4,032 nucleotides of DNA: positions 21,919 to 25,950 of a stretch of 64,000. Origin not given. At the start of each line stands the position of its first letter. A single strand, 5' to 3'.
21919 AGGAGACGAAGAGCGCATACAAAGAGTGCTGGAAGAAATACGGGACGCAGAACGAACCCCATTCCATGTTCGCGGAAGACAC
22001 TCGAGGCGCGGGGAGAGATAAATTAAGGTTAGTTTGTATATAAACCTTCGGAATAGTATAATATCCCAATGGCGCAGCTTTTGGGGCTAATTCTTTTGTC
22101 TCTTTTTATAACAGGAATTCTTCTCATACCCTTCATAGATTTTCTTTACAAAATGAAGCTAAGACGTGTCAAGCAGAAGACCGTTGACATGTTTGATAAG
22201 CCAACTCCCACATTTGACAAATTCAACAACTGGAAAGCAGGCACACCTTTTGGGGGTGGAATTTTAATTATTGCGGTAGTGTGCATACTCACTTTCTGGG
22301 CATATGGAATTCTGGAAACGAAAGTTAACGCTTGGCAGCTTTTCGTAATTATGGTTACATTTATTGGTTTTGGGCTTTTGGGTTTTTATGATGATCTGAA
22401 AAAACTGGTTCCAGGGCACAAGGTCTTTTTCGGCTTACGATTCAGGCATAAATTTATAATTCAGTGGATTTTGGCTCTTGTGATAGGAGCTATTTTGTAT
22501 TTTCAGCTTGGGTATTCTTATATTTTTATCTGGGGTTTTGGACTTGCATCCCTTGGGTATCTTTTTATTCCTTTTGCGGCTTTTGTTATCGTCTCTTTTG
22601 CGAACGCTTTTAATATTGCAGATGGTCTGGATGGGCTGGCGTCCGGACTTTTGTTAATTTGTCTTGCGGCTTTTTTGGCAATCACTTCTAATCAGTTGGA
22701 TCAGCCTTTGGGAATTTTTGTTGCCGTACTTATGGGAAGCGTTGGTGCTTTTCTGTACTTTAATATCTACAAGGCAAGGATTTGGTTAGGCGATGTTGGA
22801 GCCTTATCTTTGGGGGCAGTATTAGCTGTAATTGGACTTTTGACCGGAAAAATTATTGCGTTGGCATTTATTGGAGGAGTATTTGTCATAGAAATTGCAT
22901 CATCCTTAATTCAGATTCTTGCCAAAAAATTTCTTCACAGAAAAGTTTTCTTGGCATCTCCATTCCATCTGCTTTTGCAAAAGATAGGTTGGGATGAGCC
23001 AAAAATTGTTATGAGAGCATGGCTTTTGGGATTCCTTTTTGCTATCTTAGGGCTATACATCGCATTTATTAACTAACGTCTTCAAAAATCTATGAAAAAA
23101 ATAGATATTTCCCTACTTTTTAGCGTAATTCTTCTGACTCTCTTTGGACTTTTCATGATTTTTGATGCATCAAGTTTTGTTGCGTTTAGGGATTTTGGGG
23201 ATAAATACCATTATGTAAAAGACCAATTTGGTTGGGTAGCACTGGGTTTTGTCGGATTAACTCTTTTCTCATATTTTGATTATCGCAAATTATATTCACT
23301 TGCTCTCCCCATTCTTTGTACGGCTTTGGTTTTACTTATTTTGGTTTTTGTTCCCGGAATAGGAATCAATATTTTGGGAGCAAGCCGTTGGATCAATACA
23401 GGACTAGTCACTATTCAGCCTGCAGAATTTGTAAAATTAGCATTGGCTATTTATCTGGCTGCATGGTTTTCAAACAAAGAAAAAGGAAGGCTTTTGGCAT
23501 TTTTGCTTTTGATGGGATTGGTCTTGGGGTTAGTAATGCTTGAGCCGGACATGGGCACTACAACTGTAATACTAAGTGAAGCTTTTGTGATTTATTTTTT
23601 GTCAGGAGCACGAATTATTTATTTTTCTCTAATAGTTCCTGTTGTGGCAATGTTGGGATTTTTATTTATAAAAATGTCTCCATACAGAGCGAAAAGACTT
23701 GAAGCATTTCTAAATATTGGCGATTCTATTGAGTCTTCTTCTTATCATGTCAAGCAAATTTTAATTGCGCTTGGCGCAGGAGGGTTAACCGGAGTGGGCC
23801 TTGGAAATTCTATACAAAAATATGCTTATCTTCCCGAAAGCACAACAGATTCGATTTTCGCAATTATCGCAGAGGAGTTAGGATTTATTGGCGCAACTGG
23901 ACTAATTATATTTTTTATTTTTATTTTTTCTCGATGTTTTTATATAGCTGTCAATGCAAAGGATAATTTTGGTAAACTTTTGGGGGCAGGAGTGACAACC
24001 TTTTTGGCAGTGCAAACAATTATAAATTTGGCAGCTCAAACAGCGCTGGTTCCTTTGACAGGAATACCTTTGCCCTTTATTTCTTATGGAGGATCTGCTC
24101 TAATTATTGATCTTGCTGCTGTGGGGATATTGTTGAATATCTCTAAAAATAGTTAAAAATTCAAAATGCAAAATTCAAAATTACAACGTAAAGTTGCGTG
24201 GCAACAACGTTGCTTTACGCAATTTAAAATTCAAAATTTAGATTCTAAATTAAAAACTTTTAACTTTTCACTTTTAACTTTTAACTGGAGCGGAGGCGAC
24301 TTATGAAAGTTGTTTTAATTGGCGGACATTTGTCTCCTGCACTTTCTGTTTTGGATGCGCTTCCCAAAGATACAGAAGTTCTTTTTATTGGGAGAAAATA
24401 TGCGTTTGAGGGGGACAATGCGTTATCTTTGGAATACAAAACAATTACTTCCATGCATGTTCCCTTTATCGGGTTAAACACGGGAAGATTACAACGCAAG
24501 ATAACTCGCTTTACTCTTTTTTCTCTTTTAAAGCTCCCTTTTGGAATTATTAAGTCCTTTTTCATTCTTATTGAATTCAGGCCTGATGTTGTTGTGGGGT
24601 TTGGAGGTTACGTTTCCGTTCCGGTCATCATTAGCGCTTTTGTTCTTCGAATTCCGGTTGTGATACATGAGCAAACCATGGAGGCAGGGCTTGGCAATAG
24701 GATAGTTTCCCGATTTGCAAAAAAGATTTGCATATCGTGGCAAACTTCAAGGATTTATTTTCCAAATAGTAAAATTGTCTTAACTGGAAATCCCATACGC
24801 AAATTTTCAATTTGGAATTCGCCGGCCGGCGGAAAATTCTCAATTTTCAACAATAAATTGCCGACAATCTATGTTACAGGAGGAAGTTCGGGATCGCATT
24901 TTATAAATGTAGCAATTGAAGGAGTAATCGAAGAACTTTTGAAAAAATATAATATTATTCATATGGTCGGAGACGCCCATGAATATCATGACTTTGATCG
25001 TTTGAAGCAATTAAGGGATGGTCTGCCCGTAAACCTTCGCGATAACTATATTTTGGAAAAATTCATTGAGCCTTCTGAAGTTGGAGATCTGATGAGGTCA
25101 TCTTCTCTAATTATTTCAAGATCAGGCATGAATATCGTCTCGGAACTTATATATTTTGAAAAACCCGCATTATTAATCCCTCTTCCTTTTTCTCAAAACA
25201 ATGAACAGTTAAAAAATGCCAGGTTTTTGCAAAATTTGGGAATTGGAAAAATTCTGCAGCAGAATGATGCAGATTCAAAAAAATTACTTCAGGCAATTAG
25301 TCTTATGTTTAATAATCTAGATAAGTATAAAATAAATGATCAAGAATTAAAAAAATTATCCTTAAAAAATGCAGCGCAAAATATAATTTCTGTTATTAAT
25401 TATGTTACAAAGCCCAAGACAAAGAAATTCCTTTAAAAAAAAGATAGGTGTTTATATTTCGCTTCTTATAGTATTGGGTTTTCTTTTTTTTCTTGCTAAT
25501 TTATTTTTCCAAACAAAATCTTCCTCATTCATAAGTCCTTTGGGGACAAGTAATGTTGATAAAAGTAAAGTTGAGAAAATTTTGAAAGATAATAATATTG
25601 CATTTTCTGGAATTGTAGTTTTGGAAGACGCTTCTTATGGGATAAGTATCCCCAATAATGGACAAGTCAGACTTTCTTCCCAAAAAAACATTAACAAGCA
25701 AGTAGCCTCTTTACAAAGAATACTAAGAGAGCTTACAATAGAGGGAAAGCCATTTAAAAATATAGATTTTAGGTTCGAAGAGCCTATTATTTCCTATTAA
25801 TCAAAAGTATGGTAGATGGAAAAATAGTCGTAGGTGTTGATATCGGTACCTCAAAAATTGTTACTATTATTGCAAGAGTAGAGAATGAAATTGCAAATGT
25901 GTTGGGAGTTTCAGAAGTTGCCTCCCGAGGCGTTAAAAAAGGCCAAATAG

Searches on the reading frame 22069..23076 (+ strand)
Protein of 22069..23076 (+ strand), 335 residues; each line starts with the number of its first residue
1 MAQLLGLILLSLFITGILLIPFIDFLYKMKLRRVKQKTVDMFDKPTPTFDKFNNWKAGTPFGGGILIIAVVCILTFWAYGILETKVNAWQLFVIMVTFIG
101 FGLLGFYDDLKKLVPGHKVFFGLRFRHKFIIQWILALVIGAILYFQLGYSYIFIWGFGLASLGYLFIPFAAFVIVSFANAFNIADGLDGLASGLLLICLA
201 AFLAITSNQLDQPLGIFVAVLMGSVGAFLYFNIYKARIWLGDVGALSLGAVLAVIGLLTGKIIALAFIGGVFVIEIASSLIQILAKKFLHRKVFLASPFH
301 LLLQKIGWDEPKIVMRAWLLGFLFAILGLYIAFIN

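Call 9: search_protein_families(library=pfam, proteins=[window:22069-23076:+], max_evalue=0.001)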
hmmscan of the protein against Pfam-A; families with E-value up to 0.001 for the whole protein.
window:22069-23076:+ (335 aa): 1 family
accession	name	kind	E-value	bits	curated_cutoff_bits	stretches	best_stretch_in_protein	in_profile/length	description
PF00953.26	Glycos_transf_4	-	2.6e-28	99.5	27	1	92-258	2-158/160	Glycosyl transferase family 4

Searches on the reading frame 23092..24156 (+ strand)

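Call 9: search_protein_families(library=pfam, proteins=[window:23092-24156:+], max_evalue=0.001)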
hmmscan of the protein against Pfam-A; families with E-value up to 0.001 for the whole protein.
window:23092-24156:+ (354 aa): 1 family
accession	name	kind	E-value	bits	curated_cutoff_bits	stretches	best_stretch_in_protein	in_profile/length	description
PF01098.24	FTSW_RODA_SPOVE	-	4.1e-94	315.9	26.4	1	9-353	5-353/356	Cell cycle protein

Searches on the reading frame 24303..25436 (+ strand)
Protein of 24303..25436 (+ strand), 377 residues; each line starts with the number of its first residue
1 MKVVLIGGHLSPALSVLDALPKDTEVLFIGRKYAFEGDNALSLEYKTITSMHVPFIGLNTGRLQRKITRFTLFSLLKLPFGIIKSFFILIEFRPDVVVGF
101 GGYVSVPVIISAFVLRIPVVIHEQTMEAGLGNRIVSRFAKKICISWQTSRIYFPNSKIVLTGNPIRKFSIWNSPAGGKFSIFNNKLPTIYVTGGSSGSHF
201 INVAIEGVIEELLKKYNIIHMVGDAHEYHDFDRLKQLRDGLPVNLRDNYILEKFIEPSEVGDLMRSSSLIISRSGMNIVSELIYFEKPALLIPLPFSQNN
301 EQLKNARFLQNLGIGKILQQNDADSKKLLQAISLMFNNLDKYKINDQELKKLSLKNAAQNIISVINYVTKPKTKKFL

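Call 9: search_protein_families(library=pfam, proteins=[window:24303-25436:+], max_evalue=0.001)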
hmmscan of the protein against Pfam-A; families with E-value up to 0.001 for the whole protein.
window:24303-25436:+ (377 aa): 3 families
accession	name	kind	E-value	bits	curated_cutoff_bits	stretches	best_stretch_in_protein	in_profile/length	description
PF04101.22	Glyco_tran_28_C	-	2.1e-26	93.4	22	1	188-360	1-165/166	Glycosyltransferase family 28 C-terminal domain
PF03033.26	Glyco_transf_28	-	6.7e-25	88.2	26.2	1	7-143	9-138/139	Glycosyltransferase family 28 N-terminal domain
PF13528.12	Glyco_trans_1_3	-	2.2e-08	34.1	25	1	253-328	242-314/322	Glycosyl transferase family 1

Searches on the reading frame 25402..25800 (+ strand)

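Call 80: search_protein_families(library=pfam, proteins=[window:25402-25800:+], max_evalue=0.001)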
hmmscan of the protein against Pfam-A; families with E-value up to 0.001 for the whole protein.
window:25402-25800:+ (132 aa): 1 family
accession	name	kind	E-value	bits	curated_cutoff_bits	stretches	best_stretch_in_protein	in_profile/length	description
PF13721.11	SecD-TM1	-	0.00082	20.2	30.5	0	18-88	11-83/103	SecD export protein N-terminal TM region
